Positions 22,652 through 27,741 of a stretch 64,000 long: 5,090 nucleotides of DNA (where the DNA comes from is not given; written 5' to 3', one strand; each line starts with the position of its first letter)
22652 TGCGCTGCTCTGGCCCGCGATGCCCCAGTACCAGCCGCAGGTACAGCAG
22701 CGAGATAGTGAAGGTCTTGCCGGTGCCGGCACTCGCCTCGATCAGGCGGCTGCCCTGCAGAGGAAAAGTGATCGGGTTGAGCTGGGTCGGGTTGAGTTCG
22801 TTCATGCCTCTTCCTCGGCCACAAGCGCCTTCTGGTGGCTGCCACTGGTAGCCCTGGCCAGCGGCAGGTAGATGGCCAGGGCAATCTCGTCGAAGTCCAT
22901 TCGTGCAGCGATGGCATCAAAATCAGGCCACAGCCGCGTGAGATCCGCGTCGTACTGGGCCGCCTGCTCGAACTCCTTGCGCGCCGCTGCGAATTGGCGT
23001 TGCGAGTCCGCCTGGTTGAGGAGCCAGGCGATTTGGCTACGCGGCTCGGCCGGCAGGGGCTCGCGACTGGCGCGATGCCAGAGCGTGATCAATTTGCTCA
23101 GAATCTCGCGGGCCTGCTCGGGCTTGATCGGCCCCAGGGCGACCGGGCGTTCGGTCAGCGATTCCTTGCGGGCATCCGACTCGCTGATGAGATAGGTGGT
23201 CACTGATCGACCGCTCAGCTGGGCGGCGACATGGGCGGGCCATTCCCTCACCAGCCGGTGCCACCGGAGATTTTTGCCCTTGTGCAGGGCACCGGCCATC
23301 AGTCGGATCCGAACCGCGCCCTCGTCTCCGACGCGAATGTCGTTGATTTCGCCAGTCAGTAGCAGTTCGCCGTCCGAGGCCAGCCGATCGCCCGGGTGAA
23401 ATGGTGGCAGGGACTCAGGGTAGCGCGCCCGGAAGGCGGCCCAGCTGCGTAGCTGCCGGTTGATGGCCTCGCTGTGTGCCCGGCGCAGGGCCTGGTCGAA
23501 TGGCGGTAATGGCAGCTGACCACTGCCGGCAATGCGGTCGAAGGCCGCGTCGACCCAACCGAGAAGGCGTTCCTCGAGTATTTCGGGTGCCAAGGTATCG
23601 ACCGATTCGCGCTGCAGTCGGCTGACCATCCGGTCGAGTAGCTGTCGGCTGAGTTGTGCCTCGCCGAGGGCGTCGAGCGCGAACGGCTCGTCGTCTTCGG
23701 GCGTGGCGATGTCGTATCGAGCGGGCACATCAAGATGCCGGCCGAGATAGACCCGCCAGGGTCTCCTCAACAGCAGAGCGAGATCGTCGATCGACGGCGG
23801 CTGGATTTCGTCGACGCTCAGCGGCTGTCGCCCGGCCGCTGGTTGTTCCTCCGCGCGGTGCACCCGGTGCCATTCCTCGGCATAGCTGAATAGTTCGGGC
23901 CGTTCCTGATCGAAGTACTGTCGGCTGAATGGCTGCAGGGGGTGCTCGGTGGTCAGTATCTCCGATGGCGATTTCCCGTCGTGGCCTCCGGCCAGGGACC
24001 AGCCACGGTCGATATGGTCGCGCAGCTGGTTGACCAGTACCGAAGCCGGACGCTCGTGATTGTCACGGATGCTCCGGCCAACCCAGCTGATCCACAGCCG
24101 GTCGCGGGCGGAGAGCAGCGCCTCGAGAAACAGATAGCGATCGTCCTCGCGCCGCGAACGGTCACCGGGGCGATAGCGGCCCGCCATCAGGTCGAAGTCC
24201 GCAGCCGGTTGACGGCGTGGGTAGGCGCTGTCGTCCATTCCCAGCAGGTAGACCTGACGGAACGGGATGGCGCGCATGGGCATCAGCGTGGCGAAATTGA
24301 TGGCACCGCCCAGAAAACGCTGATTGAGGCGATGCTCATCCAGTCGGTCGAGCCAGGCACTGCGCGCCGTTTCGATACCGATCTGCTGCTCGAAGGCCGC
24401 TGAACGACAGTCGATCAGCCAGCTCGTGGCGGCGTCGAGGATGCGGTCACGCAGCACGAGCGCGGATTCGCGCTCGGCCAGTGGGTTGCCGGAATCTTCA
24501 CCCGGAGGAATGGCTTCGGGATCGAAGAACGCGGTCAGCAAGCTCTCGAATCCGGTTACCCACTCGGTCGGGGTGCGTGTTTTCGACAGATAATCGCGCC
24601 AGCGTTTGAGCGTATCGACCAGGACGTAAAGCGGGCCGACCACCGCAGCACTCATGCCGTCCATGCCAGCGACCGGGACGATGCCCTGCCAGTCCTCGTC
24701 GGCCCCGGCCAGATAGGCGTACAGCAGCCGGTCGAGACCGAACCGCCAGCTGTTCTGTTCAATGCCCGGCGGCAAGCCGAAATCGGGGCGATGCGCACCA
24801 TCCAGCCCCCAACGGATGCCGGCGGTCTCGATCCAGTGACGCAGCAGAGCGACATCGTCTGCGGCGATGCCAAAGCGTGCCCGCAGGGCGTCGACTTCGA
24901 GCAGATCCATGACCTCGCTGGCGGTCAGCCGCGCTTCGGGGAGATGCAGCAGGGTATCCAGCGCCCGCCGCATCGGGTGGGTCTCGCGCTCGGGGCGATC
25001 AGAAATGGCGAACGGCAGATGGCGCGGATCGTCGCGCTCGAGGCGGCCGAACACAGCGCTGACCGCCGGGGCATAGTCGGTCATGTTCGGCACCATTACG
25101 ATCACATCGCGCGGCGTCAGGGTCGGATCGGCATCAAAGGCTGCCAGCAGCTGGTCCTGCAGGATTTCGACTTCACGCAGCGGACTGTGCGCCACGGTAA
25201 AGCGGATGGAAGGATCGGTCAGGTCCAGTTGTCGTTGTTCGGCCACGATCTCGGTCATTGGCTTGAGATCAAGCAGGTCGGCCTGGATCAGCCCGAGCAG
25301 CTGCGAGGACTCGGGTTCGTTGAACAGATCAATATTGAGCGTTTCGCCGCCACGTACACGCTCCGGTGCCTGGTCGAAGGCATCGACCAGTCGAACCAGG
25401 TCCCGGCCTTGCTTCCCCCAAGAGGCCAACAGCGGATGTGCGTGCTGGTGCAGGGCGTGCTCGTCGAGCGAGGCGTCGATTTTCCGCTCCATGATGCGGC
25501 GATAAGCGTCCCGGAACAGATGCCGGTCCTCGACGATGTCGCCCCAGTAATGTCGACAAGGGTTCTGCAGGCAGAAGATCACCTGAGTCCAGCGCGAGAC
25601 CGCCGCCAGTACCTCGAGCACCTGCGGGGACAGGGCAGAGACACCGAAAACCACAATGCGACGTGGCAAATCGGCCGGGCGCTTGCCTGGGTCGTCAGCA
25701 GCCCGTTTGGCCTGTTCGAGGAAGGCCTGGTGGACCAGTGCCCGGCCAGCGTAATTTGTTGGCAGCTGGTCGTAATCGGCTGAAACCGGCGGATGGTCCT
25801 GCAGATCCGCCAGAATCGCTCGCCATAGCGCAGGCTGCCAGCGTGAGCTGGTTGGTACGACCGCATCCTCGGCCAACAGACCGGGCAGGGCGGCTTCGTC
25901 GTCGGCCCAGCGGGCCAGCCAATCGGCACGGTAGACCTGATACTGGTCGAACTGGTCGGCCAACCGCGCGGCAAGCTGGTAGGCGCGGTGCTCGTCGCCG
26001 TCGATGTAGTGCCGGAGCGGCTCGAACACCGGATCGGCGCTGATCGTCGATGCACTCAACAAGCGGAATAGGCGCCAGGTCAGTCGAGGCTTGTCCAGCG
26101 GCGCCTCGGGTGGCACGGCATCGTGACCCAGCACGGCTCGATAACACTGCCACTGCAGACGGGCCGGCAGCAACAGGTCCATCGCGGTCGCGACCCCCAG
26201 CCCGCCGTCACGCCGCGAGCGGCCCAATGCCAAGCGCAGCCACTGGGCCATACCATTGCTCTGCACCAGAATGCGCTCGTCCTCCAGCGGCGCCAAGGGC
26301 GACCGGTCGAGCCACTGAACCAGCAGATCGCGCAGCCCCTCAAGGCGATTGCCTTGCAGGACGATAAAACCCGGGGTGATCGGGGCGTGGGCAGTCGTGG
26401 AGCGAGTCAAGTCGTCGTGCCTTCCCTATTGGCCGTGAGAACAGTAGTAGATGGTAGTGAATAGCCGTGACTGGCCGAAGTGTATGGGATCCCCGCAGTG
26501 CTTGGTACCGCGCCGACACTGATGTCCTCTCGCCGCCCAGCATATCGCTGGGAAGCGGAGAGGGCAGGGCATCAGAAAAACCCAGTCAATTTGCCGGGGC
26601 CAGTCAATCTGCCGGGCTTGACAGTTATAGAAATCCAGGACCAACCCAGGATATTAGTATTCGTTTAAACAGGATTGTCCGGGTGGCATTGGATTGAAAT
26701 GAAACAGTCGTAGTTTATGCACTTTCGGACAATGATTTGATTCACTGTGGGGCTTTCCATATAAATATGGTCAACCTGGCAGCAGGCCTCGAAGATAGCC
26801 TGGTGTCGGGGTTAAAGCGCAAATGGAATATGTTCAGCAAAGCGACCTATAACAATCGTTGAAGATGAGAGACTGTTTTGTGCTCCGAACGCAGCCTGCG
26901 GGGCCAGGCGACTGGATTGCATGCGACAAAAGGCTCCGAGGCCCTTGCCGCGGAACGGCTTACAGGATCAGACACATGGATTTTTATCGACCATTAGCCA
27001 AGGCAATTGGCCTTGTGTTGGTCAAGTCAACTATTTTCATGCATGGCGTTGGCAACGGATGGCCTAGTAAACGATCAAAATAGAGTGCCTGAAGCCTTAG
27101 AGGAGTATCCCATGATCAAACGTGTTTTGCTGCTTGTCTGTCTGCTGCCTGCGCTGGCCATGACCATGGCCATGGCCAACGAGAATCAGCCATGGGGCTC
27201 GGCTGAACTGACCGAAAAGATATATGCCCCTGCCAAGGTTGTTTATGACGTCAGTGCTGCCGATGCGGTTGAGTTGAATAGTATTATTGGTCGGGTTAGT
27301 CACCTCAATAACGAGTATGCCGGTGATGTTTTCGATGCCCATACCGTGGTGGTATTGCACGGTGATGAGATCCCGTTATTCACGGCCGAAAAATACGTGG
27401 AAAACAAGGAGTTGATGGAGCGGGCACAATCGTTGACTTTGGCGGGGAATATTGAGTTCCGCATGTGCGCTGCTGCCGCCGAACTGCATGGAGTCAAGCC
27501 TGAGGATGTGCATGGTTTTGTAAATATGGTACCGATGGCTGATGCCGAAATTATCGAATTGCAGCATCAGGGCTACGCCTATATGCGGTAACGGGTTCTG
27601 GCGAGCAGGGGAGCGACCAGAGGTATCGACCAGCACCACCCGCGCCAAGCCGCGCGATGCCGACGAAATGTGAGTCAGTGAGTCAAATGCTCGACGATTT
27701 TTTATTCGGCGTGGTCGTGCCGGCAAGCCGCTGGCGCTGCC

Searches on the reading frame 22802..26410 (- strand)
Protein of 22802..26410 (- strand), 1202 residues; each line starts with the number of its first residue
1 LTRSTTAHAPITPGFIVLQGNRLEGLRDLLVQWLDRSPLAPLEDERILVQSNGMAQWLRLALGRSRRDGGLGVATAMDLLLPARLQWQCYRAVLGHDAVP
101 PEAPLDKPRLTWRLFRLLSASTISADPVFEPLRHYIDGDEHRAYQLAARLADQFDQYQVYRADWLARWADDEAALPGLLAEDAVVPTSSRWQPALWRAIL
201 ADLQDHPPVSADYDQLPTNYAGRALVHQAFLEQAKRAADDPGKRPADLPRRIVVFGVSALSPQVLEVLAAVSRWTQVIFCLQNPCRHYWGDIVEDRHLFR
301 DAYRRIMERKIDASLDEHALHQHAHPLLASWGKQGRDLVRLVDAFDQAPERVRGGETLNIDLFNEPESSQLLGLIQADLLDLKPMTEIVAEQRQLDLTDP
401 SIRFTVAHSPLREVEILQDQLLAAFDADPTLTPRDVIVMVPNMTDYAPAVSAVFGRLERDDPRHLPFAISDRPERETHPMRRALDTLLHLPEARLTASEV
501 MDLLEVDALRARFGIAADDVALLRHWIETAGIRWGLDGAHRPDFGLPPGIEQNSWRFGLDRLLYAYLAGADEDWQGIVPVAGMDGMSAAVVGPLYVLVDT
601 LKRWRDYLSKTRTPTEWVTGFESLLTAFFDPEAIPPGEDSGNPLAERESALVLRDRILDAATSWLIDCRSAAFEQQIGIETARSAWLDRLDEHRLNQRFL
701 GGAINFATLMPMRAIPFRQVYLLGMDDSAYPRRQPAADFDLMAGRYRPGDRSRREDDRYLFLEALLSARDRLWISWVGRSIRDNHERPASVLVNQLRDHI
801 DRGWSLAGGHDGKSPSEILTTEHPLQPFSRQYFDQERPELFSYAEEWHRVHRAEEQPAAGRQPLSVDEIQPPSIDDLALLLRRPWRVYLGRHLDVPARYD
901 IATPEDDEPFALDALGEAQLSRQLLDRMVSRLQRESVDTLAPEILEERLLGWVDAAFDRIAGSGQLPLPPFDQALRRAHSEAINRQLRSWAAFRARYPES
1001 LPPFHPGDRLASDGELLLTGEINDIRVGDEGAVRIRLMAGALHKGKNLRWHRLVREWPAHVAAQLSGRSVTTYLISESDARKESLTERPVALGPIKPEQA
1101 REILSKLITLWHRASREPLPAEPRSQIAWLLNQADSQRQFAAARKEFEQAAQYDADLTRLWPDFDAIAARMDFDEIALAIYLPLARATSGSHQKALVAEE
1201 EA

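Call 64: search_protein_families(library=pfam, proteins=[window:22802-26410:-], max_evalue=0.00001)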
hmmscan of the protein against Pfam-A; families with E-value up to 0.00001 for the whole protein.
window:22802-26410:- (1202 aa): 2 families
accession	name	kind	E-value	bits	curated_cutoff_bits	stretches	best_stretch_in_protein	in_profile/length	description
PF04257.20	Exonuc_V_gamma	-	9.8e-90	301.4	25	1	15-381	1-313/314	Exodeoxyribonuclease V, gamma subunit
PF17946.7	RecC_C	-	2.6e-30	106.2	22.6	1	872-1132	4-200/202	RecC C-terminal domain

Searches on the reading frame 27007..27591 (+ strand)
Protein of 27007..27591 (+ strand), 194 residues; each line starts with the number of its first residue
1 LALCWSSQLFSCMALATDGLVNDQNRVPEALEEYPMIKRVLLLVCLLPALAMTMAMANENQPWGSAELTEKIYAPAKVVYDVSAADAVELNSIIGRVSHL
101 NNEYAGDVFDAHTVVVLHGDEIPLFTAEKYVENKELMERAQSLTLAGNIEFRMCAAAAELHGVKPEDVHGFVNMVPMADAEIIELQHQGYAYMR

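Call 64: search_protein_families(library=pfam, proteins=[window:27007-27591:+], max_evalue=0.00001)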
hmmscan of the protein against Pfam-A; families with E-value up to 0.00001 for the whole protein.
window:27007-27591:+ (194 aa): 1 family
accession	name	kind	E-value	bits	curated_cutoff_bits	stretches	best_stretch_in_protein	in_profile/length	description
PF02635.20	DsrE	-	8.1e-09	36.1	22.7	1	109-193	30-114/116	DsrE/DsrF-like family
